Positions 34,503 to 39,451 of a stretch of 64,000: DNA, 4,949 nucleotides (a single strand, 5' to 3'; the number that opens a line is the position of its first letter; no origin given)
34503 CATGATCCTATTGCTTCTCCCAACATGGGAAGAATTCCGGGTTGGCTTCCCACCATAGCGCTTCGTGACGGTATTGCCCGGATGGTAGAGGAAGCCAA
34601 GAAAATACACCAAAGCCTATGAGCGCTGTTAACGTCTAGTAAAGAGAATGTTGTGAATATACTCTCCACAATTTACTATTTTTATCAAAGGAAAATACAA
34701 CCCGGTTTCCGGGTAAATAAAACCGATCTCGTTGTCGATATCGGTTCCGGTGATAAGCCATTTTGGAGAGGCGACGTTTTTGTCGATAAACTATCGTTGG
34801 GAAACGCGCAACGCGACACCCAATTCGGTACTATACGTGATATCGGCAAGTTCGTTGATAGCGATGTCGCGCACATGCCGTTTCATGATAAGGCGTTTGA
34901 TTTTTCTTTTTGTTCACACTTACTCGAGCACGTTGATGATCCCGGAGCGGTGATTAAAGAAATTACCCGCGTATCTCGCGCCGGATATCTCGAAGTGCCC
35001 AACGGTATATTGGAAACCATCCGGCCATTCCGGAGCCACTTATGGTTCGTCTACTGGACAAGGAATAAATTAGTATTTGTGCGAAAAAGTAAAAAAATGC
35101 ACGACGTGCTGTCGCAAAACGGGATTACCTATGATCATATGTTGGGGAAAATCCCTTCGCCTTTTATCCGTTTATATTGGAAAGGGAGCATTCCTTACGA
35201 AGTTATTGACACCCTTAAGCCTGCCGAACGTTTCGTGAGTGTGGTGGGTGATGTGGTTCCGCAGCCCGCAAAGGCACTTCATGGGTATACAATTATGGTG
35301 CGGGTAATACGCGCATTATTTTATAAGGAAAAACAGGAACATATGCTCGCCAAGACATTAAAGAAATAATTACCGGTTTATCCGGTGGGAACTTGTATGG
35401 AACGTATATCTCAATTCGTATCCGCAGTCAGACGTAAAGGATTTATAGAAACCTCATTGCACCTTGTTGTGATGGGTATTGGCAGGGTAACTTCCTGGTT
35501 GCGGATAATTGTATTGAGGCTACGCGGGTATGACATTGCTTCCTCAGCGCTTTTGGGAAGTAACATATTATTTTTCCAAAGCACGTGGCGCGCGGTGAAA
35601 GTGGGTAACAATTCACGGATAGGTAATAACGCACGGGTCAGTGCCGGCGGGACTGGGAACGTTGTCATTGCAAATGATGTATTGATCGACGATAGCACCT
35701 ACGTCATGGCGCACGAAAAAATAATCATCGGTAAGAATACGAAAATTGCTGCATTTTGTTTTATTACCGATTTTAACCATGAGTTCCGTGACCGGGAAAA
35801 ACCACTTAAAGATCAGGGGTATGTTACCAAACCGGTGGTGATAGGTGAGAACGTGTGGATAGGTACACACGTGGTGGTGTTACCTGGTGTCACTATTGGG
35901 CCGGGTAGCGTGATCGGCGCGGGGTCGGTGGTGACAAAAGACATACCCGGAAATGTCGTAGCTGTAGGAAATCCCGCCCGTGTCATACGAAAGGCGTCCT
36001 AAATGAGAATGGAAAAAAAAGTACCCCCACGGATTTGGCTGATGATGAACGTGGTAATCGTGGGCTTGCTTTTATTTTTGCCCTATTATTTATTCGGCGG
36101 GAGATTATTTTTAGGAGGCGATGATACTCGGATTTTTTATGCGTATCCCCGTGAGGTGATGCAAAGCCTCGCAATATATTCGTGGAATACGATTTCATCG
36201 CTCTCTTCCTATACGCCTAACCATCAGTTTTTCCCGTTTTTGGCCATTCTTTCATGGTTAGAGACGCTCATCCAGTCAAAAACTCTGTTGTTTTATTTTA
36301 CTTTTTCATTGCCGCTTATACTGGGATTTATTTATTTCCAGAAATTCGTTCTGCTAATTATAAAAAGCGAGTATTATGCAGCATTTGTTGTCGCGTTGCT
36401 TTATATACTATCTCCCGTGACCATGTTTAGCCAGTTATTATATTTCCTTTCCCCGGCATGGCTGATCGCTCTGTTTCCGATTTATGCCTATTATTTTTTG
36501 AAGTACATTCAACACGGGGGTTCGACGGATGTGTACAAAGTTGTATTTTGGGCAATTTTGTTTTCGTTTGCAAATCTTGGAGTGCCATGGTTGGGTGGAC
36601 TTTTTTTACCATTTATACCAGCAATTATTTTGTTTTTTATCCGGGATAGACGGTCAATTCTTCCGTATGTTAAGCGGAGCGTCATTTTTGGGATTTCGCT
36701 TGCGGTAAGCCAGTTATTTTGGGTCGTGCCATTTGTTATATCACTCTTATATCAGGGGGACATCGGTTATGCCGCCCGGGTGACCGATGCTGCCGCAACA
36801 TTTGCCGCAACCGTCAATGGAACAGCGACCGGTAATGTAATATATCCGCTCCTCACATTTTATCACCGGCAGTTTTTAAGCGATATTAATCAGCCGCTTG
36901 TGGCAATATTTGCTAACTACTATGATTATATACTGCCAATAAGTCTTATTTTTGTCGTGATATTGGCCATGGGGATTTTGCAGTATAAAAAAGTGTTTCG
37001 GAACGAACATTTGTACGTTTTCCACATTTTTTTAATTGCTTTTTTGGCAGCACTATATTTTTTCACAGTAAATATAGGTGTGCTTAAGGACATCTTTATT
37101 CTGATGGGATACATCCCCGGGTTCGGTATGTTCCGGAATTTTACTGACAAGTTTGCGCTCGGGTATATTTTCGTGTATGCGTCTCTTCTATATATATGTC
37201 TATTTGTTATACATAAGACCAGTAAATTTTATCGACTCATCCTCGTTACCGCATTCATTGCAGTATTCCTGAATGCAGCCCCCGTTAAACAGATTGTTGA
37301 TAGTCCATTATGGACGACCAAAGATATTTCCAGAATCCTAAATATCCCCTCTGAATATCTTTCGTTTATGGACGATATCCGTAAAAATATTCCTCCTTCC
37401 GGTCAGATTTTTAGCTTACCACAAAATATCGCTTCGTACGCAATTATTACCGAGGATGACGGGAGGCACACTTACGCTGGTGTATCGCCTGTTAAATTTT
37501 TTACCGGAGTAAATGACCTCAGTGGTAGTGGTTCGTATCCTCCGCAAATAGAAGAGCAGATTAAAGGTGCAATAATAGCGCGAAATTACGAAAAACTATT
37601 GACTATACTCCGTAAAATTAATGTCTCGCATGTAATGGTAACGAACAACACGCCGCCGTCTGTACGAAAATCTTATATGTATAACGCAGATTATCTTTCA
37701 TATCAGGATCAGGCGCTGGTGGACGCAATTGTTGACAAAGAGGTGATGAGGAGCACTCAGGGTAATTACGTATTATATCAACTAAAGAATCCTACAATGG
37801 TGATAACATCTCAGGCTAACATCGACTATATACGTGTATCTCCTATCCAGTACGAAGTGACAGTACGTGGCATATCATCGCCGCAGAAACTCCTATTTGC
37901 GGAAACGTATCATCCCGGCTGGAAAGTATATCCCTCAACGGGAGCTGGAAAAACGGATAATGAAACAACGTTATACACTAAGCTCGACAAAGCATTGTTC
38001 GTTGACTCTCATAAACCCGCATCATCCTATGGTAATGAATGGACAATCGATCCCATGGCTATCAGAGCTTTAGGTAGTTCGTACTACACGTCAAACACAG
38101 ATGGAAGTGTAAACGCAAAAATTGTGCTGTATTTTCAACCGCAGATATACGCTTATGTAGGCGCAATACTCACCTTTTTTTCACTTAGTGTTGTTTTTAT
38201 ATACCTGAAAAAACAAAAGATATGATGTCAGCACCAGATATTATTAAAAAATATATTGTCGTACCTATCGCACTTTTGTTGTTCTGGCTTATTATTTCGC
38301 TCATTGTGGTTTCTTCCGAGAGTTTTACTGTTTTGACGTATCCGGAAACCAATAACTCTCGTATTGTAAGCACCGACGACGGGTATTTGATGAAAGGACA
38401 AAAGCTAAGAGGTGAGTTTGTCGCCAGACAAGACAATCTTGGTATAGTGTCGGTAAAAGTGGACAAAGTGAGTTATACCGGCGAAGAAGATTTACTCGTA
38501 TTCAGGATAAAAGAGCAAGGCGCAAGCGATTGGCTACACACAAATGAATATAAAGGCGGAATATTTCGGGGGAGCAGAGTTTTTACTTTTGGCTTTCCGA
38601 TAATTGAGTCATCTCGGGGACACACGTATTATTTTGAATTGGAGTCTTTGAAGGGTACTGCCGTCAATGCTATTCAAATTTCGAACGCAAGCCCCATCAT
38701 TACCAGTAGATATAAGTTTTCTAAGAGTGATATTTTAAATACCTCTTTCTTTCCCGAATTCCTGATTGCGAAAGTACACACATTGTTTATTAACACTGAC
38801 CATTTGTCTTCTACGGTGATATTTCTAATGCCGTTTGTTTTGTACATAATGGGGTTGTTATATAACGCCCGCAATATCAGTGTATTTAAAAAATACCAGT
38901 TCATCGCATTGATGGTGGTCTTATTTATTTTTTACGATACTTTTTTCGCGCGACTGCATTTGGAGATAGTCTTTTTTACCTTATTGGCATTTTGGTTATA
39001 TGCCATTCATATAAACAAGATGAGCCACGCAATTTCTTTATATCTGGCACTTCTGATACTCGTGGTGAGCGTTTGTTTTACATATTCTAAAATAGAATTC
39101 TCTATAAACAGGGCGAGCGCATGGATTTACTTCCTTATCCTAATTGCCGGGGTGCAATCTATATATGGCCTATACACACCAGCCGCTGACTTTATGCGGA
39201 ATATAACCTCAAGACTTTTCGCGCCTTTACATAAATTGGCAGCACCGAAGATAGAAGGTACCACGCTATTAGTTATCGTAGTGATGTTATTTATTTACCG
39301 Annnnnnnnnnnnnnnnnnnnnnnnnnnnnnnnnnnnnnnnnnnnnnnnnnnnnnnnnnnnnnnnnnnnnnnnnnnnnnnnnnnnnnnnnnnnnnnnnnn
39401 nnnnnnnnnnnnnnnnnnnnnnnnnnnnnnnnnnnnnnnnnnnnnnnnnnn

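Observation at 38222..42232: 1336-aa fusion of a YfhO-like glycosyltransferase-type membrane core with a C-terminal SGNH/GDSL hydrolase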

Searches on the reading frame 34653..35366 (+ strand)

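Call 7: search_protein_families(library=pfam, proteins=[window:34653-35366:+], max_evalue=0.01)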
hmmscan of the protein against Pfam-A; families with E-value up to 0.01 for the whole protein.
window:34653-35366:+ (238 aa): 6 families
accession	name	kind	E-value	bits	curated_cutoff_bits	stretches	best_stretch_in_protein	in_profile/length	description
PF08241.18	Methyltransf_11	-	9.9e-11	42.6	21.2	1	65-111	44-90/95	Methyltransferase domain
PF13649.12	Methyltransf_25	-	1.3e-05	26.2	27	1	66-111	49-96/97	Methyltransferase domain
PF13847.12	Methyltransf_31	-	0.00094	19.3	27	1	66-110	57-103/145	Methyltransferase domain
PF13489.12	Methyltransf_23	-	0.0024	18.1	27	1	71-118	71-112/164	Methyltransferase domain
PF01209.24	Ubie_methyltran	-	0.0034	17.2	20.1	0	59-112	96-147/233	ubiE/COQ5 methyltransferase family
PF07021.18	MetW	-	0.0055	16.8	21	1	69-117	65-111/193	Methionine biosynthesis protein MetW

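Call 33: search_protein_families(library=ncbifam, proteins=[window:34653-35366:+], max_evalue=0.01)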
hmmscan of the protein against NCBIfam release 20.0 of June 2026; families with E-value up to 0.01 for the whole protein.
window:34653-35366:+ (238 aa): 12 families
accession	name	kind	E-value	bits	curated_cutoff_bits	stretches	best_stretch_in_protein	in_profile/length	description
NF001241.0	PRK00216.1-2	equivalog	1.4e-05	24.9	327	1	66-115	97-147/231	demethylmenaquinone methyltransferase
NF004452.0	PRK05785.1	equivalog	4.2e-05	23.1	207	1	73-110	102-139/228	hypothetical protein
NF045667.1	MTase_DVU1556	equivalog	0.00027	20.5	155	1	65-111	68-114/213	DVU_1556 family methyltransferase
NF040539.1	AST_met_ArsM_2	exception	0.00032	20.6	240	1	62-111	110-158/262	putative arsinothricin biosynthesis methyltransferase ArsM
NF041675.1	sarc_dimgly_tmase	equivalog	0.00038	20.5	550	1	63-111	116-164/278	sarcosine/dimethylglycine N-methyltransferase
TIGR01934.1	MenG_MenH_UbiE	subfamily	0.00076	18.8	158.35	1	66-111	91-136/223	ubiquinone/menaquinone biosynthesis methyltransferase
NF041255.1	mycofact_MftM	equivalog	0.0008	18.8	200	1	69-110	192-235/289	mycofactocin oligosaccharide methyltransferase MftM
NF001243.0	PRK00216.1-4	equivalog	0.00081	18.8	235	1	66-125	101-157/237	demethylmenaquinone methyltransferase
TIGR02752.1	MenG_heptapren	equivalog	0.0023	17.5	419.85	1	66-135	99-168/231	demethylmenaquinone methyltransferase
TIGR02072.1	BioC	equivalog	0.0054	16.6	184.95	1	66-113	82-130/244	malonyl-ACP O-methyltransferase BioC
NF001244.0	PRK00216.1-5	equivalog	0.0083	15.4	216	0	65-127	102-161/236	bifunctional demethylmenaquinone methyltransferase/2-methoxy-6-polyprenyl-1,4-benzoquinol methylase UbiE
TIGR01983.1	UbiG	equivalog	0.0096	15.2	102.95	0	67-109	101-144/228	bifunctional 2-polyprenyl-6-hydroxyphenol methylase/3-demethylubiquinol 3-O-methyltransferase UbiG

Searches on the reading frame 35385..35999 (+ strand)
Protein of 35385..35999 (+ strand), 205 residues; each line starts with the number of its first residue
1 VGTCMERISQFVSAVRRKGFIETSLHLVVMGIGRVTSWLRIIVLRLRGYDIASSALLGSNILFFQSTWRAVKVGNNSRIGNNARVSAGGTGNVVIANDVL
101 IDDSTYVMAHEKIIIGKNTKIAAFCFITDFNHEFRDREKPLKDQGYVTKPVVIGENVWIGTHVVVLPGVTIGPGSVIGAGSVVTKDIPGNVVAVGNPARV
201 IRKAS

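Call 7: search_protein_families(library=pfam, proteins=[window:35385-35999:+], max_evalue=0.01)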
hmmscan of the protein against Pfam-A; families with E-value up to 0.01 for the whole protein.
window:35385-35999:+ (205 aa): 3 families
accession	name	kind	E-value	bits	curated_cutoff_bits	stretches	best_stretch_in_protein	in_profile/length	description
PF00132.30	Hexapep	-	2.7e-20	71.6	27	2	151-185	2-36/36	Bacterial transferase hexapeptide (six repeats)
PF14602.12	Hexapep_2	-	7.2e-09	35.7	27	1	150-185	1-34/34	Hexapeptide repeat of succinyl-transferase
PF25084.1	LbH_EIF2B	-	4.9e-05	23.7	54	0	95-181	18-103/105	EIF2B subunit epsilon LbH domain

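Call 33: search_protein_families(library=ncbifam, proteins=[window:35385-35999:+], max_evalue=0.01)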
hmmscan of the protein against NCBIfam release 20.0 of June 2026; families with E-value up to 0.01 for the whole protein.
window:35385-35999:+ (205 aa): 49 families (the best 25 are shown)
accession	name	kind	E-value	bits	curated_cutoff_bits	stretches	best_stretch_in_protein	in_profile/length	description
NF007240.0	PRK09677.1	equivalog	6.6e-32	110.5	243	1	70-203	43-183/192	putative lipopolysaccharide biosynthesis O-acetyl transferase WbbJ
NF007076.0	PRK09527.1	equivalog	1.7e-23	83.1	347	1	72-203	57-184/203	galactoside O-acetyltransferase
NF007797.0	PRK10502.1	subfamily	2.5e-23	82.7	192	1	93-203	73-178/183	WcaF family extracellular polysaccharide biosynthesis acetyltransferase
NF007499.0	PRK10092.1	equivalog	1.4e-19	70.6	314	1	112-203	93-182/183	maltose O-acetyltransferase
TIGR04008.1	WcaF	equivalog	3.3e-18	66.2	326.3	1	91-203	70-177/180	colanic acid biosynthesis acetyltransferase WcaF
NF058585.1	HptprglPActTf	PfamEq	2e-17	63.3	300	1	107-204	72-160/172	heptaprenylglyceryl phosphate O-acetyltransferase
TIGR03308.1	phn_thr-fam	hypoth_equivalog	4.7e-17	62.5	201.65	1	148-203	106-161/204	phosphonate metabolim protein, transferase hexapeptide repeat family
NF038307.1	EPS_acetyl_HpsU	equivalog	4.9e-17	62.1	305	1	72-200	53-174/178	hormogonium polysaccharide biosynthesis acetyltransferase HpsU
NF041874.1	EPS_EpsC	equivalog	1.9e-16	60.2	150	1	94-203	63-166/168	serine O-acetyltransferase EpsC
TIGR03570.1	NeuD_NnaD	subfamily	4.5e-16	59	160.8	1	93-199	94-202/202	NeuD/PglB/VioB family sugar acetyltransferase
NF000311.1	Vat_ABCDEFH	equivalog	1.4e-15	57.4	300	1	116-203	76-163/201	Vat family streptogramin A O-acetyltransferase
NF000490.1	chloram_CatB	equivalog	5.1e-14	52.1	350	1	150-203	110-163/210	type B chloramphenicol O-acetyltransferase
TIGR03532.1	DapD_Ac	equivalog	1.7e-13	50.8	231.75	1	75-203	97-213/231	2,3,4,5-tetrahydropyridine-2,6-dicarboxylate N-acetyltransferase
NF000111.1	stregram_VatD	exception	2.4e-13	50.3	400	1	116-203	79-166/209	streptogramin A O-acetyltransferase Vat(D)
NF000147.1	stregram_VatF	exception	3.3e-13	49.6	400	1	108-203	75-173/221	streptogramin A O-acetyltransferase Vat(F)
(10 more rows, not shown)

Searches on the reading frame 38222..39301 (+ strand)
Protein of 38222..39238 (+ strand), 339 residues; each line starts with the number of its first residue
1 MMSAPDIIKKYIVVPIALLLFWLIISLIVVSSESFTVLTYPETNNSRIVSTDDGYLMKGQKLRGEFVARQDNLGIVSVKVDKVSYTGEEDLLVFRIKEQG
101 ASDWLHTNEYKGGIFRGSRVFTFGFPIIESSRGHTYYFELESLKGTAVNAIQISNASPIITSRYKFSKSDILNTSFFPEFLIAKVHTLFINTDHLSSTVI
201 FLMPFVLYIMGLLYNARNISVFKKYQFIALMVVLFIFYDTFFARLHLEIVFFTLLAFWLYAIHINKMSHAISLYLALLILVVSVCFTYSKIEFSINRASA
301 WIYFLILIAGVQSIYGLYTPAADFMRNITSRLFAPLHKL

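Call 36: find_homologous_proteins(query=window:38222-39238:+, max_evalue=0.01)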
Query window:38222-39238:+ (339 aa): 3 proteins with E <= 0.01 among 2540 candidates.
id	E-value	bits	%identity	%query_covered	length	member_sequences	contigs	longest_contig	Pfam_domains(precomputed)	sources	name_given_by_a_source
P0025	1.8e-67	246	58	54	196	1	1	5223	-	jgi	-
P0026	6.6e-37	146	32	84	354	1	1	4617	-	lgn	-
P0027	1.5e-26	112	36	55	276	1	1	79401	-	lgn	-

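Call 54: predict_structure(alignment_id=A4)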
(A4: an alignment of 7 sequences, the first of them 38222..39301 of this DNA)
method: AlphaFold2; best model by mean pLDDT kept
length: 360 residues; sequences in the alignment: 7
mean_pLDDT: 62.5   pTM: 0.46
mean pLDDT of the five models: 62.5, 60.0, 59.1, 58.5, 55.4
residues with pLDDT >= 90: 10; 70-90: 91; 50-70: 195; < 50: 64
segments of 3 or more residues with pLDDT < 50: 244-250, 263-265, 315-360
pLDDT, mean of each block of 10 residues (from residue 1): 62 70 65 58 57 70 83 81 59 87 89 71 84 88 73 62 74 69 65 60 62 59 57 57 49 53 53 59 60 56 58 45 38 36 39 40
secondary structure, 60 per line:
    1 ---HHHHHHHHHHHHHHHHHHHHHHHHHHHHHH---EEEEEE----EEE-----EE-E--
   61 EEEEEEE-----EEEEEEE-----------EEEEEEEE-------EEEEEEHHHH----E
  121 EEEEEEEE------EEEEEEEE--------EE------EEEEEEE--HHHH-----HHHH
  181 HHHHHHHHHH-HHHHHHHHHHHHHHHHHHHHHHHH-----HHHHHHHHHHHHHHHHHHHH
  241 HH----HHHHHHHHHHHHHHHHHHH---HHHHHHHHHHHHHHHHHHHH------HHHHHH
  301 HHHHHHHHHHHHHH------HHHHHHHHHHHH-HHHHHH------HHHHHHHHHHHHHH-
elements in order: H4-33 E37-42 E47-49 E61-67 E73-79 E91-98 E106-111 H112-115 E120-128 E135-142 E159-165 H168-171 H177-190 H192-215 H221-242 H247-265 H269-288 H295-314 H321-332 H334-339 H346-359

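Call 59: fold_search(model_id=the predicted structure, library=pdb)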
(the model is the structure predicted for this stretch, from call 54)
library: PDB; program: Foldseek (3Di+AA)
matches with E <= 10: 1364; with E <= 0.001: 23
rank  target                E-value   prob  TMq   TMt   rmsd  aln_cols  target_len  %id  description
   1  1gny_A                1.6e-04  1.00  0.24  0.46   6.0       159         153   16  xylan-binding module CBM15 (released 2001-11-29)
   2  5lf2_A                2.1e-04  1.00  0.23  0.27   8.7       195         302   12  Crystal structure of laminin beta2 LE5-LF-LE6 (released 2016-07-27)
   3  5lf2_B                2.1e-04  1.00  0.20  0.23   9.1       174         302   13  Crystal structure of laminin beta2 LE5-LF-LE6 (released 2016-07-27)
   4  8okw_B                3.1e-04  1.00  0.18  0.33   6.0       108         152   10  Crystal structure of Bdellovibrio bacteriovorus Bd2734 C-terminal domain (released 2023-10-25)
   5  4jdo_D                4.9e-04  1.00  0.21  0.32   7.4       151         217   10  Secreted chlamydial protein pgp3, coiled-coil deletion (released 2013-06-05)
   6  6gjt_D                5.2e-04  1.00  0.19  0.34   9.0       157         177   12  Chlamydia protein Pgp3 studied at high resolution in a new crystal form (released 2018-07-25)
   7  9wca_F                5.5e-04  0.95  0.16  0.18  13.4       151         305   14  Closed state of A8 gpJ 713 central tail fiber (released 2026-01-28)
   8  6gjt_C                5.8e-04  1.00  0.22  0.40   7.4       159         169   13  Chlamydia protein Pgp3 studied at high resolution in a new crystal form (released 2018-07-25)
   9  4jdn_C                5.8e-04  1.00  0.21  0.42   7.3       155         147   12  Secreted Chlamydial Protein PGP3, C-terminal Domain (released 2013-06-05)
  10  1pm4_A                6.1e-04  0.99  0.17  0.38   8.6       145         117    8  Crystal structure of Yersinia pseudotuberculosis-derived mitogen (YPM) (released 2004-01-27)
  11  2g9g                  6.5e-04  0.97  0.17  0.26   8.2       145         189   13  Crystal structure of His-tagged mouse PNGase C-terminal domain (released 2006-10-24)
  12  9eul                  6.9e-04  0.99  0.17  0.16  11.6       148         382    9  Cryo-EM structure of Staphylococcus aureus bacteriophage phi812 central spike protein - knob and petal domains (released 2025-04-09)
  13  6gjt_A                7.3e-04  1.00  0.22  0.38   8.1       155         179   14  Chlamydia protein Pgp3 studied at high resolution in a new crystal form (released 2018-07-25)
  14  2cdp_D                7.7e-04  1.00  0.21  0.47   6.9       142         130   10  Structure of a CBM6 in complex with neoagarohexaose (released 2006-02-08)
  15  3nng_A                7.7e-04  1.00  0.23  0.44   6.9       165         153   12  Crystal structure of the F5/8 type C domain of Q5LFR2_BACFN protein from Bacteroides fragilis. Northeast Structural Ge (released 2010-08-18)
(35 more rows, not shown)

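Call 74: find_encoding_contigs(protein=P0026, flank=6000, max_places=2)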
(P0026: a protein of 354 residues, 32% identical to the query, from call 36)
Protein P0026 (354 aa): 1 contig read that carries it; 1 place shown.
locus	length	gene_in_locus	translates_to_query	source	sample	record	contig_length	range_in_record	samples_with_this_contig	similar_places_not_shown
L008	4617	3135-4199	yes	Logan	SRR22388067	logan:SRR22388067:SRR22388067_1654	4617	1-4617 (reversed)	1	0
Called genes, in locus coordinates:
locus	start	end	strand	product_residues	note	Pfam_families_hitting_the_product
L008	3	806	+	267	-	?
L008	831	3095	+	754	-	-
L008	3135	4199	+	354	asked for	-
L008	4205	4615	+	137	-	?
